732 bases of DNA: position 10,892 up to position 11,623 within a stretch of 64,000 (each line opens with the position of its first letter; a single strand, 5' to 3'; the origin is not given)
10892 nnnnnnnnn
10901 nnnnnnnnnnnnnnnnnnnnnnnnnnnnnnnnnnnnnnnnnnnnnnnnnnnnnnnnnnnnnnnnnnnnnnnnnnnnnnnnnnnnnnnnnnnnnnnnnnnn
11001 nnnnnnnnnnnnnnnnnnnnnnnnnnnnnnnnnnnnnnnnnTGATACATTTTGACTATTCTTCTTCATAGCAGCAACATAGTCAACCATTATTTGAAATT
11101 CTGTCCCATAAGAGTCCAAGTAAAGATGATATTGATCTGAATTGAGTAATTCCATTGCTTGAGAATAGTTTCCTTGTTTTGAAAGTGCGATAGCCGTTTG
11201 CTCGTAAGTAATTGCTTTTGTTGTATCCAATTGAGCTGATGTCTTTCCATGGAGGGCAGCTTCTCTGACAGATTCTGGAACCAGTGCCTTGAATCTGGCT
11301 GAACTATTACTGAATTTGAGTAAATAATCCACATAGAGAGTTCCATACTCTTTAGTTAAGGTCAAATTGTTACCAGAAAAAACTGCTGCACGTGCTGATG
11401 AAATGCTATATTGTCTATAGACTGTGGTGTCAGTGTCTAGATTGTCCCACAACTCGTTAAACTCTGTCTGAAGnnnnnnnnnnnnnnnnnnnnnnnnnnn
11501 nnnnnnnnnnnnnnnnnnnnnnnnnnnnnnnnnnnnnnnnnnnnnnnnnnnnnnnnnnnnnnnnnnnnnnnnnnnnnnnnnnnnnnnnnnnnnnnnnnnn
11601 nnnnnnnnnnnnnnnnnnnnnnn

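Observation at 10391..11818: Receptor-like RGS protein that shares part of the cyclases' extracellular sensor module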

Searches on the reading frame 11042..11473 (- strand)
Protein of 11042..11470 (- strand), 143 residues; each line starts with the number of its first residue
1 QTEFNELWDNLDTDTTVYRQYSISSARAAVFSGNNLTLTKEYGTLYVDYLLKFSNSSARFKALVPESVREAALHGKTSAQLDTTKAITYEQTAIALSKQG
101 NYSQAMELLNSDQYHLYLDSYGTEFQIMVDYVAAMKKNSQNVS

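Call 10: search_protein_families(library=pfam, proteins=[window:11042-11470:-], max_evalue=10)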
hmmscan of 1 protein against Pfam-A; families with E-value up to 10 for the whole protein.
seq(143 aa): 1 family
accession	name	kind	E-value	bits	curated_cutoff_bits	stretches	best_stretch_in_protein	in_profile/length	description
PF12950.13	TaqI_C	-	0.079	13.7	26.5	1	74-122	48-98/118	TaqI-like C-terminal specificity domain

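Call 29: search_protein_families(library=pfam, alignment_id=A2, max_evalue=10)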
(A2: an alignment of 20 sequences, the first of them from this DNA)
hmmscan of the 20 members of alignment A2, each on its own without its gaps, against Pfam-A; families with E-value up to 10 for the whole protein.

A. member 1, seq(143 aa): 1 family
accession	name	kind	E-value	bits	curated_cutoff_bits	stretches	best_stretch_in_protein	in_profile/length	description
PF12950.13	TaqI_C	-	0.077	13.7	26.5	1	75-123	48-98/118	TaqI-like C-terminal specificity domain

B. families by the number of members that match (of 20 scanned): 16 families
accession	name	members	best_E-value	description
PF12729.13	4HB_MCP_1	2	0.025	Four helix bundle sensory module for signal transduction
PF14746.11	WASH-7_C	1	0.0059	WASH complex subunit 7, C-terminal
PF16853.11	CDC13_N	1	0.013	Cell division control protein 13 N-terminus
PF01158.23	Ribosomal_L36e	1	0.018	Ribosomal protein L36e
PF10475.15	Vps54_N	1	0.021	Vacuolar-sorting protein 54, of GARP complex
PF22256.2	BDI_1685-like_C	1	0.041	BDI_1685-like, C-terminal domain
PF07719.23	TPR_2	1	0.046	Tetratricopeptide repeat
PF01664.22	Reo_sigma1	1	0.056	Reovirus viral attachment protein sigma 1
PF05227.19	CHASE3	1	0.062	CHASE3 domain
PF18857.6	LPD38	1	0.067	Large polyvalent protein associated domain 38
PF01731.26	Arylesterase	1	0.073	Arylesterase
PF12950.13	TaqI_C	1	0.077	TaqI-like C-terminal specificity domain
PF21080.2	Methyltrans_Mon_1st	1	0.1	Virus-capping methyltransferase, connector domain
PF01649.23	Ribosomal_S20p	1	0.11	Ribosomal protein S20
PF18054.6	CEL_III_C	1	0.15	CEL-III C-terminal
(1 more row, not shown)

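Call 30: search_solved_structures(query=A2, max_evalue=10, show_alignments=2)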
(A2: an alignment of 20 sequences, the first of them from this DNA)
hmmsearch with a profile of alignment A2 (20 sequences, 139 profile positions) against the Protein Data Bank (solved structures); distinct sequences matched with E-value up to 10: 28.
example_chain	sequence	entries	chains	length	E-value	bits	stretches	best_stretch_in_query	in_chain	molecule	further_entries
9k7z_A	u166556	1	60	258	0.022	17.8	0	77-107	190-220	Cage-i53-Zn1-HEHE-16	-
8tn1_A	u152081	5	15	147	0.092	15.8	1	29-100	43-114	De novo designed 4 helix bundles | De novo designed protein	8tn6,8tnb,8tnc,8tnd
7tqx_K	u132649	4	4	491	0.16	15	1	36-101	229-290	Kinesin-like protein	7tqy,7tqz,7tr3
8fmw_T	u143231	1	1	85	0.29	14.2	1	68-105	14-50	30S ribosomal protein S20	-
7obq_z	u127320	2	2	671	0.31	14.1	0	74-108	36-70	Signal recognition particle subunit SRP72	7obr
9v4l_A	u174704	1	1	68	0.42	13.7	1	78-129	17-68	de novo designed Zinc binding protein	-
6fkr_1t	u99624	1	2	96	0.43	13.6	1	67-106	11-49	30S ribosomal protein S20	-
1i94_T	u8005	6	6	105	0.43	13.6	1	67-106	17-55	30S RIBOSOMAL PROTEIN S20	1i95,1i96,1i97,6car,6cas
10px_1t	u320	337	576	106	0.44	13.6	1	67-106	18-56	30S ribosomal protein S20 | Ribosomal protein S20 | 16S Ribosomal protein S20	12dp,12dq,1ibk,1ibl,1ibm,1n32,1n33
4zer_1t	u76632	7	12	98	0.45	13.6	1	67-106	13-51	30S ribosomal protein S20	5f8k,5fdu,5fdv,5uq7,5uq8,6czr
4jv5_T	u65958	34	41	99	0.46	13.5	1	67-106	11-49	30S ribosomal protein 20 | 30S ribosomal protein S20 | RIBOSOMAL PROTEIN S20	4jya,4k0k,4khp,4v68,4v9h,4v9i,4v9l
5iwa_T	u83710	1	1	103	0.47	13.5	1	67-106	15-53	30S ribosomal protein S20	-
7nfx_z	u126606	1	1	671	0.68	13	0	74-108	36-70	Signal recognition particle subunit SRP72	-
8qvw_B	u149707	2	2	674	0.69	13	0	74-108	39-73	Signal recognition particle subunit SRP72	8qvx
6frk_r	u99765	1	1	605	0.7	12.9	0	73-108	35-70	Signal recognition particle subunit SRP72,Signal recognition particle subunit SRP72,Signal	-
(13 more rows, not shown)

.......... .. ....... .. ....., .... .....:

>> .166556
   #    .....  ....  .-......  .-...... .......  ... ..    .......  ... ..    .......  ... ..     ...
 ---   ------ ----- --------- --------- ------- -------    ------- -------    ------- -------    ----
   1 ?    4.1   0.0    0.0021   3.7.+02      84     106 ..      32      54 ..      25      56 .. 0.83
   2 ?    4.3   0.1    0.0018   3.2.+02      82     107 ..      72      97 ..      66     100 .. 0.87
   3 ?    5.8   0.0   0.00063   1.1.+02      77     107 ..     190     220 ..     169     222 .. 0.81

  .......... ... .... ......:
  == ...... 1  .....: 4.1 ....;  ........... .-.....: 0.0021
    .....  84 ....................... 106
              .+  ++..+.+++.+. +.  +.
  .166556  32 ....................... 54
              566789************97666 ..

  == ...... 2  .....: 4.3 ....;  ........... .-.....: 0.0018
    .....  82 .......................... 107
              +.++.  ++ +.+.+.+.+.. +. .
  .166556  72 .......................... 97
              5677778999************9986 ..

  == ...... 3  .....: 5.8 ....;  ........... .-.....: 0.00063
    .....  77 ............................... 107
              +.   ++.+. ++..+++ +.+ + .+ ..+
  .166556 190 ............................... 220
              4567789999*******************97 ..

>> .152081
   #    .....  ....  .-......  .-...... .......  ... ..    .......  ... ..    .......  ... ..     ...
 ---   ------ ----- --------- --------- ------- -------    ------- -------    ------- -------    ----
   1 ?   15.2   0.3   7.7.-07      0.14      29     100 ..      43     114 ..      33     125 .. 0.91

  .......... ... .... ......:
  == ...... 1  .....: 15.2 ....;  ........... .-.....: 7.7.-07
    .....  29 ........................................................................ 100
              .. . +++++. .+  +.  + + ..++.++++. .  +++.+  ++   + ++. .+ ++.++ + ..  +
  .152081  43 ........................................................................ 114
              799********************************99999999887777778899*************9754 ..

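Call 40: predict_structure(alignment_id=A2)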
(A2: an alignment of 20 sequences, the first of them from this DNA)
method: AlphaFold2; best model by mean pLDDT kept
length: 143 residues; sequences in the alignment: 20
mean_pLDDT: 88.2   pTM: 0.80
mean pLDDT of the five models: 88.2, 86.2, 86.1, 85.5, 83.2
residues with pLDDT >= 90: 74; 70-90: 65; 50-70: 4; < 50: 0
segments of 3 or more residues with pLDDT < 50: none
pLDDT, mean of each block of 10 residues (from residue 1): 71 81 96 94 97 90 84 81 93 97 97 95 82 82 77
secondary structure, 60 per line:
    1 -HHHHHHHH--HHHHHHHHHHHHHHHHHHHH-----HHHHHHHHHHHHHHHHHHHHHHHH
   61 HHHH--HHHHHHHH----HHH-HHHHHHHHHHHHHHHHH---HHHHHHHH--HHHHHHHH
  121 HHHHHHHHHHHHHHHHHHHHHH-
elements in order: H2-9 H12-31 H37-64 H67-74 H83-99 H103-110 H113-142

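Call 61: fold_search(model_id=the predicted structure, library=pdb)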
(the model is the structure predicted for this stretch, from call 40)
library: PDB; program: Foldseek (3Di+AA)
matches with E <= 10: 234; with E <= 0.001: 0
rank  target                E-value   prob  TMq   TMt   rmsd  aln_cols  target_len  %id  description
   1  7wrm_A                5.2e-02  1.00  0.63  0.63   4.6       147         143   13  The malate-bound dimer of chemoreceptor MCP2201 ligand binding domain (released 2023-01-04)
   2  9kup_A                1.1e-01  1.00  0.62  0.64   4.0       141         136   11  Crystal structure of MCP2201LBD (released 2025-10-22)
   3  5xub_B                1.4e-01  1.00  0.66  0.67   4.3       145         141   12  The citrate-bound trimer of chemoreceptor MCP2201 ligand binding domain (released 2018-06-27)
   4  5xua_C                1.6e-01  1.00  0.64  0.65   4.0       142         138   11  The ligand-free dimer of chemoreceptor MCP2201 ligand binding domain (released 2018-06-27)
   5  9kup_B                1.8e-01  0.99  0.60  0.64   4.2       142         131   11  Crystal structure of MCP2201LBD (released 2025-10-22)
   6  5xub_A                2.5e-01  1.00  0.65  0.65   4.4       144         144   14  The citrate-bound trimer of chemoreceptor MCP2201 ligand binding domain (released 2018-06-27)
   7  6its_B                2.6e-01  1.00  0.65  0.64   4.3       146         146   12  The citrate-bound trimer of chemoreceptor MCP2201 ligand binding domain (released 2018-12-26)
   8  5xua_B                3.3e-01  0.98  0.57  0.59   4.3       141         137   11  The ligand-free dimer of chemoreceptor MCP2201 ligand binding domain (released 2018-06-27)
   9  5xua_G                3.5e-01  0.99  0.64  0.65   4.0       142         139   11  The ligand-free dimer of chemoreceptor MCP2201 ligand binding domain (released 2018-06-27)
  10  5xua_A                4.1e-01  0.97  0.56  0.57   4.4       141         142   11  The ligand-free dimer of chemoreceptor MCP2201 ligand binding domain (released 2018-06-27)
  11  8tn1_A                4.1e-01  0.89  0.50  0.48   6.2       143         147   15  De novo designed protein binds poly ADP ribose polymerase inhibitors (PARPi) - apo (released 2024-04-24)
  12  3va9                  5.0e-01  0.99  0.68  0.76   3.3       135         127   11  Crystal structure of the Rhodopseudomonas palustris histidine kinase HK9 sensor domain (released 2012-06-06)
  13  6its_A                5.2e-01  0.99  0.64  0.63   4.1       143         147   12  The citrate-bound trimer of chemoreceptor MCP2201 ligand binding domain (released 2018-12-26)
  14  5xua_F                6.7e-01  0.93  0.58  0.60   4.2       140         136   11  The ligand-free dimer of chemoreceptor MCP2201 ligand binding domain (released 2018-06-27)
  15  7w9u_C                7.4e-01  0.63  0.42  0.44   6.6       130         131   13  Crystal Structure of Zn bound human Focal Adhesion Targeting (FAT) domain of the Focal Adhesion Kinase (released 2022-12-21)
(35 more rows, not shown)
